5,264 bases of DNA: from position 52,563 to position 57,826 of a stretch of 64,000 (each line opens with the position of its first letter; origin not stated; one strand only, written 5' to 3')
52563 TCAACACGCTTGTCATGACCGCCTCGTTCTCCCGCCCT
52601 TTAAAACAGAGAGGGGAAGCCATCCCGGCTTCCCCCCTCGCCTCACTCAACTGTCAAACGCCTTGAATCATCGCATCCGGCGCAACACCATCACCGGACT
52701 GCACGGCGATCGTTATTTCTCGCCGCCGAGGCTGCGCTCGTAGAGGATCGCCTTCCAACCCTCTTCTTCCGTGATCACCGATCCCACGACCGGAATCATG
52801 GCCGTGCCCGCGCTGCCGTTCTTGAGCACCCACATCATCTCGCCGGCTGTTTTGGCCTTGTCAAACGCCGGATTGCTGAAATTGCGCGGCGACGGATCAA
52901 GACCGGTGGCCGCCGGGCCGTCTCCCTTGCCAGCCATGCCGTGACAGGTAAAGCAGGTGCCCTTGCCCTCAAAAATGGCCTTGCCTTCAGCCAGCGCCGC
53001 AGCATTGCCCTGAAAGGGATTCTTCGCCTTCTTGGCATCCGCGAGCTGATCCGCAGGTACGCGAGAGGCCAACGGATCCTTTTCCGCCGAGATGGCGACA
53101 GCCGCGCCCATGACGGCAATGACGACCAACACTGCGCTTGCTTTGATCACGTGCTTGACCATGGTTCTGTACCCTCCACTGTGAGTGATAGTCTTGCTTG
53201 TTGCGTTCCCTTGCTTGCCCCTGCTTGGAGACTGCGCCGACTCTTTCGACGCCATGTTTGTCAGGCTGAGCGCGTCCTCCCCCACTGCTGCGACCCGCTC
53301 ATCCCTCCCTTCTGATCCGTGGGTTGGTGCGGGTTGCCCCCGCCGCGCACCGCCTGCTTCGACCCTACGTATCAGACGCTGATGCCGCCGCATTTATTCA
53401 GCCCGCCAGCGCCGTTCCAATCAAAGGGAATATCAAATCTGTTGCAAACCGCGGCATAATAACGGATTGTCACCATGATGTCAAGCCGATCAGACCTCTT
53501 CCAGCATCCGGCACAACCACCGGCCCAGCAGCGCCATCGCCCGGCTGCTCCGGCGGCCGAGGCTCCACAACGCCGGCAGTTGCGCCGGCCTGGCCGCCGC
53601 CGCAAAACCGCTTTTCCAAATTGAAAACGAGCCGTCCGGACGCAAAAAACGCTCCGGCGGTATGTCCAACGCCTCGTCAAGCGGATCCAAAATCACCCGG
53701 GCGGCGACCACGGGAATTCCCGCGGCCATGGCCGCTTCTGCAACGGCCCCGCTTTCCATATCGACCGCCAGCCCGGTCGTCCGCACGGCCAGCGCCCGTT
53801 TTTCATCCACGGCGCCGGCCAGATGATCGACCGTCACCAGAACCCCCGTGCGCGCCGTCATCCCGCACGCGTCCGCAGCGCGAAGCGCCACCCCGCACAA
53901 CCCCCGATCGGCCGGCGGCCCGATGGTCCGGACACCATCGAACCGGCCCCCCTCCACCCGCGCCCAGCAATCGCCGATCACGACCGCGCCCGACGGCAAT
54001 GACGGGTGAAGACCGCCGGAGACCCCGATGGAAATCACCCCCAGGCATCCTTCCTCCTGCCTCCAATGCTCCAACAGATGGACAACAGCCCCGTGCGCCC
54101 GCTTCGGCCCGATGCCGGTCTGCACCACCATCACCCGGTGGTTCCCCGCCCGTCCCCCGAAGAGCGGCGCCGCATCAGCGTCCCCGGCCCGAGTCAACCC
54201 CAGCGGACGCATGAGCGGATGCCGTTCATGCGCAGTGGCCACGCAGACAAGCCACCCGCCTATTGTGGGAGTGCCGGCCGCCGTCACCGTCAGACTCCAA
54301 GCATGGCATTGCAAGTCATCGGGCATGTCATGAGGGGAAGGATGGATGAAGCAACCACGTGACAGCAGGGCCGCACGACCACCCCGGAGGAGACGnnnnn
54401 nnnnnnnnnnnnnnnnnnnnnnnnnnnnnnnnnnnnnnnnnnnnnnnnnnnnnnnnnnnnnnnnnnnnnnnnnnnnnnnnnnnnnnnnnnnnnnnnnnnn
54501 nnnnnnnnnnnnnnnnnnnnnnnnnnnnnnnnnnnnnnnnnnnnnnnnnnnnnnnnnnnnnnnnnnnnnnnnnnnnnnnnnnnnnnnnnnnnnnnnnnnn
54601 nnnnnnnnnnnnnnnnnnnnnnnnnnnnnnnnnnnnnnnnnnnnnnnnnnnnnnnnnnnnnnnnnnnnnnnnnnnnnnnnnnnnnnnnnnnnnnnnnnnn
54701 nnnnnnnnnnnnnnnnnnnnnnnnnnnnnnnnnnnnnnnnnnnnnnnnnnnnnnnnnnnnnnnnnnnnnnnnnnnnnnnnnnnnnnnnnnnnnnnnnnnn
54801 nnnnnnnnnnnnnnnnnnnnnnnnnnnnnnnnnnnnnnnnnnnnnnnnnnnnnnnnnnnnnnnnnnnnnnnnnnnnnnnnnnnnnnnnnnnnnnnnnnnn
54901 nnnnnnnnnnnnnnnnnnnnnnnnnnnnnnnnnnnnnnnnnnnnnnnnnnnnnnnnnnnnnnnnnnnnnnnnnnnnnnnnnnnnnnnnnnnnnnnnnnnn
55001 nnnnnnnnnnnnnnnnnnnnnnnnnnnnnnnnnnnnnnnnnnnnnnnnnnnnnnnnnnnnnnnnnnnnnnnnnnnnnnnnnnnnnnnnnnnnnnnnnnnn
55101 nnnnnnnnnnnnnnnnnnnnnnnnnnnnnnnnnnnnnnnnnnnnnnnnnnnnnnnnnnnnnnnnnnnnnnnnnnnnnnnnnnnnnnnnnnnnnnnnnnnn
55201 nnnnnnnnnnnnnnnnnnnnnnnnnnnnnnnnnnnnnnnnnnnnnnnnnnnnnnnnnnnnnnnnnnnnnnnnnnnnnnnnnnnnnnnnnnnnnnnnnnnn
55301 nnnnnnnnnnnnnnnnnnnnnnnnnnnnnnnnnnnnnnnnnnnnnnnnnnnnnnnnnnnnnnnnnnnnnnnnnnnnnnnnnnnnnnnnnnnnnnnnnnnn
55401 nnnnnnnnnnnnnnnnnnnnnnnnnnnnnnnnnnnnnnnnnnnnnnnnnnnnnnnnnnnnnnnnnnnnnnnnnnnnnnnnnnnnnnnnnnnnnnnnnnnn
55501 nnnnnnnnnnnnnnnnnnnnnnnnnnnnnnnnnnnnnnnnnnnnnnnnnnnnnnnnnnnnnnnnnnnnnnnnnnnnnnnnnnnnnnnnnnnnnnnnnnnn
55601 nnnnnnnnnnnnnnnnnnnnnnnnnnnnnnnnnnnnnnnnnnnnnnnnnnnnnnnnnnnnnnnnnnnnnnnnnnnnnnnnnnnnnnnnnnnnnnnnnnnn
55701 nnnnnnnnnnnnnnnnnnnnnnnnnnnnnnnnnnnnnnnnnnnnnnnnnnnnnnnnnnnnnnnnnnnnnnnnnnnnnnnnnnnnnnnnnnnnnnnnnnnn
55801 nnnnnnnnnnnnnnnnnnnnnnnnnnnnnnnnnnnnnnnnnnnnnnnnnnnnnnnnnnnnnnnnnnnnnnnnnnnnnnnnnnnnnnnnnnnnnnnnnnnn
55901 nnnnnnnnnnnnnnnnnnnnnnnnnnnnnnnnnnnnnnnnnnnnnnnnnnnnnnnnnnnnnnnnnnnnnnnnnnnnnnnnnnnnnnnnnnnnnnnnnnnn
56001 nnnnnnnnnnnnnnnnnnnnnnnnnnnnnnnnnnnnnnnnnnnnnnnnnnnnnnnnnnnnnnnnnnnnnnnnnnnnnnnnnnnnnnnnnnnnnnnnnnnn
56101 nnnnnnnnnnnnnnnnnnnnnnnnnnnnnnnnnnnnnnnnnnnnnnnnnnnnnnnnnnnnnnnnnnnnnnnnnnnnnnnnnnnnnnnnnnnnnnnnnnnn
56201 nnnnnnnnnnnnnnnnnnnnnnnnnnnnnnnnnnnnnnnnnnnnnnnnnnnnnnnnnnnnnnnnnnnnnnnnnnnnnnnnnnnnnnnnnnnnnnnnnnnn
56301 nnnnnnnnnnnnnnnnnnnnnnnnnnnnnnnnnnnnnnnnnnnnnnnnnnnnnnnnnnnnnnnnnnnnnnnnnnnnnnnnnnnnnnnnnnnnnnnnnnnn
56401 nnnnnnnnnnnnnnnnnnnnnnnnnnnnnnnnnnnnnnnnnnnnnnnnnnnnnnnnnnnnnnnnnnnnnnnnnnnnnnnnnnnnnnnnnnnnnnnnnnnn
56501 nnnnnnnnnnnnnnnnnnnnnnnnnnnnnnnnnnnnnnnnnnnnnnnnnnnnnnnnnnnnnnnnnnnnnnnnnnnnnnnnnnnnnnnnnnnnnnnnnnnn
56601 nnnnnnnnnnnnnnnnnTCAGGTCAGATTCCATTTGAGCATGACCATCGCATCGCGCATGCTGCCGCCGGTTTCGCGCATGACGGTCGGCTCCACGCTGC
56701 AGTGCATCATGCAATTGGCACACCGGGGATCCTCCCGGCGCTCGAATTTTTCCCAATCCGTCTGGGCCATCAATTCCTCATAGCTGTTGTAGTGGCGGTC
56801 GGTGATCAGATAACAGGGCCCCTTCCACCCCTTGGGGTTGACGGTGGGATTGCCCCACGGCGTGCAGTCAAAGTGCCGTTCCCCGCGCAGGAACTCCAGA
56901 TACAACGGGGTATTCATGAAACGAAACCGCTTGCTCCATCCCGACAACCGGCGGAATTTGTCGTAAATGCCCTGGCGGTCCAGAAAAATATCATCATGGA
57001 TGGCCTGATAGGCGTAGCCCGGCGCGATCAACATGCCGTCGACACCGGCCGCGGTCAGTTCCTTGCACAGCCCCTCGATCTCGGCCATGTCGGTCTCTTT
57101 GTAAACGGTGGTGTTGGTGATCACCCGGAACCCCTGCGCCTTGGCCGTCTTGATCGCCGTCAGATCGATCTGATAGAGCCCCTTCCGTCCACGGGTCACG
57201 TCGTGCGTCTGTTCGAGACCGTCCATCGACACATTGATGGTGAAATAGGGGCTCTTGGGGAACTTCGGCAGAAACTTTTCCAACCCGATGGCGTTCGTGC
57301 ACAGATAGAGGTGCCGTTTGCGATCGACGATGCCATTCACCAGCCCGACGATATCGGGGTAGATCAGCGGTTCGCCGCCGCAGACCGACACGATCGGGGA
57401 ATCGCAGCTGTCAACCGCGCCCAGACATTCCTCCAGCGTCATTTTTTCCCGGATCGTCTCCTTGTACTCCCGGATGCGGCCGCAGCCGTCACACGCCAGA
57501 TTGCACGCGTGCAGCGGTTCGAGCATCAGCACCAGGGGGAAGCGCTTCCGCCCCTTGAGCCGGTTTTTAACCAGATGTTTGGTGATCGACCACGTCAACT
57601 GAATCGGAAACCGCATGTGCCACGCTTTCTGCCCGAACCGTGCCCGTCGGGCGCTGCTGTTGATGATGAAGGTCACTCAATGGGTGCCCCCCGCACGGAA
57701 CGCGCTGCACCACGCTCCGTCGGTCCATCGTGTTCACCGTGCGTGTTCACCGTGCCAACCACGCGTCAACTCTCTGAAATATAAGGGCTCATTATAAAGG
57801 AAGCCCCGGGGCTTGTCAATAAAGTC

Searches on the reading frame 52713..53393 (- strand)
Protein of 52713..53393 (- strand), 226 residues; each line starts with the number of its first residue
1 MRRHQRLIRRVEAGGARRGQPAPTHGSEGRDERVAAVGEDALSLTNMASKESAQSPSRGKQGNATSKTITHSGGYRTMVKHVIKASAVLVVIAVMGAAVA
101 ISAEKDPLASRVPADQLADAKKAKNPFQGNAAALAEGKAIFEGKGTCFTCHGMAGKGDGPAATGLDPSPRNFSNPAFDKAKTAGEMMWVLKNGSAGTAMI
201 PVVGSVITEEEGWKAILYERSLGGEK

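Call 34: search_protein_families(library=pfam, proteins=[window:52713-53393:-], max_evalue=0.001)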
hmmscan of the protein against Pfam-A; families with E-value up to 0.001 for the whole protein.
window:52713-53393:- (226 aa): 2 families
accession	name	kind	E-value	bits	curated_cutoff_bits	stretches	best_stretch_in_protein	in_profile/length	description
PF13442.11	Cytochrome_CBB3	-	7.3e-08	33.1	27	1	132-218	1-67/68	Cytochrome C oxidase, cbb3-type, subunit III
PF00034.26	Cytochrom_C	-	2.3e-07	32.5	21.3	1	135-218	2-85/90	Cytochrome c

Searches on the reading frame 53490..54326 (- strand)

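Call 34: search_protein_families(library=pfam, proteins=[window:53490-54326:-], max_evalue=0.001)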
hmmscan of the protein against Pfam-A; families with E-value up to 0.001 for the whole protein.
window:53490-54326:- (278 aa): 1 family
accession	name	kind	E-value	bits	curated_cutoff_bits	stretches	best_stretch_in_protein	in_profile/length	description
PF01048.26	PNP_UDP_1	-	3.6e-24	85.9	25.1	1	33-219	10-203/233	Phosphorylase superfamily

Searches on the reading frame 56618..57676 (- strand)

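Call 34: search_protein_families(library=pfam, proteins=[window:56618-57676:-], max_evalue=0.001)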
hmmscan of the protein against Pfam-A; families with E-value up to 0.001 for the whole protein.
window:56618-57676:- (352 aa): 2 families
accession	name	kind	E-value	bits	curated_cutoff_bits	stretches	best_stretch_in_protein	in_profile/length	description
PF11946.13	DUF3463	-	1.3e-47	161.4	31.3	1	215-344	1-132/134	Domain of unknown function (DUF3463)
PF04055.27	Radical_SAM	-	3.6e-17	63.5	29.5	1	54-205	3-164/166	Radical SAM superfamily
